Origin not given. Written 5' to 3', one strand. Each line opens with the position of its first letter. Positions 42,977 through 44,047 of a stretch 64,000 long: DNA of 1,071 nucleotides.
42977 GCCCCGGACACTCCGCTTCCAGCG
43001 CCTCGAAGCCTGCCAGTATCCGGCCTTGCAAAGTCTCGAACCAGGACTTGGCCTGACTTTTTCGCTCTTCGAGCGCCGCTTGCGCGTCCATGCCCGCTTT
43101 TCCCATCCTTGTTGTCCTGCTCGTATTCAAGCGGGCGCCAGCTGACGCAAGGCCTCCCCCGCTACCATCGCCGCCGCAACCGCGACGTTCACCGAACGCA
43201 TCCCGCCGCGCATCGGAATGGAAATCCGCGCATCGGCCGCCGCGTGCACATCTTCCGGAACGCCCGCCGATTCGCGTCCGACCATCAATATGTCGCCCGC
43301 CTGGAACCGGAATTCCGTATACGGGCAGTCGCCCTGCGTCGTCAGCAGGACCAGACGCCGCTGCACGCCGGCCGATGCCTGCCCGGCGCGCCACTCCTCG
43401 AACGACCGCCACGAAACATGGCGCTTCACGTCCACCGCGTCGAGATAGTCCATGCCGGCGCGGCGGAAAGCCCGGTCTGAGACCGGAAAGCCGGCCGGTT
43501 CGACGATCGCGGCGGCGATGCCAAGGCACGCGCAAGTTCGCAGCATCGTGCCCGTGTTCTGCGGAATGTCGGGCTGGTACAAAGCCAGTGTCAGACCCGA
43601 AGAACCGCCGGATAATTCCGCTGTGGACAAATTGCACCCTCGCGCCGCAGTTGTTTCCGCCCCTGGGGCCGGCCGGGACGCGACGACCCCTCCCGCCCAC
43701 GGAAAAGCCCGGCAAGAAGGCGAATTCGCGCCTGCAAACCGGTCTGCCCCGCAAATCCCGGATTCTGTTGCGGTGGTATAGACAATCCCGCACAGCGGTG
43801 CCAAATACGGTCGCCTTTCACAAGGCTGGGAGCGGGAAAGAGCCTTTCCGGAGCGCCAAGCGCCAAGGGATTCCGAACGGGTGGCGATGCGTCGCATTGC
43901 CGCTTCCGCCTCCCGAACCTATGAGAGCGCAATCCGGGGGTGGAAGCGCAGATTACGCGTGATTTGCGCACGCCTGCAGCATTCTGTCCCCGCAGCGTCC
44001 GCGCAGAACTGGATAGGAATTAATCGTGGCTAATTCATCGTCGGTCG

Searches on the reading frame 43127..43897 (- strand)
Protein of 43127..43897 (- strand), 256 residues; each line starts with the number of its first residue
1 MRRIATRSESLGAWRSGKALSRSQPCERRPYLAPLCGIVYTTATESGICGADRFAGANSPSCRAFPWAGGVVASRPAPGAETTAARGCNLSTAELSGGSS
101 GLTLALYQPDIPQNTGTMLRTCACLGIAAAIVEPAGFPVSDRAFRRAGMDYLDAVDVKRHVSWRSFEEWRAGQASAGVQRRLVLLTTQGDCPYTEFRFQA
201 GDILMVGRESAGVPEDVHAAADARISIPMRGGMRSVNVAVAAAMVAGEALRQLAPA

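Call 53: search_protein_families(library=pfam, proteins=[window:43127-43897:-], max_evalue=0.00001)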
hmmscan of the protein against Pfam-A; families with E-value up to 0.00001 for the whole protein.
window:43127-43897:- (256 aa): 1 family
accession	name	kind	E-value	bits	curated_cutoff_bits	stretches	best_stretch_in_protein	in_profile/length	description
PF00588.24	SpoU_methylase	-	7.2e-29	101.2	29.7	1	102-245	2-140/142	SpoU rRNA Methylase family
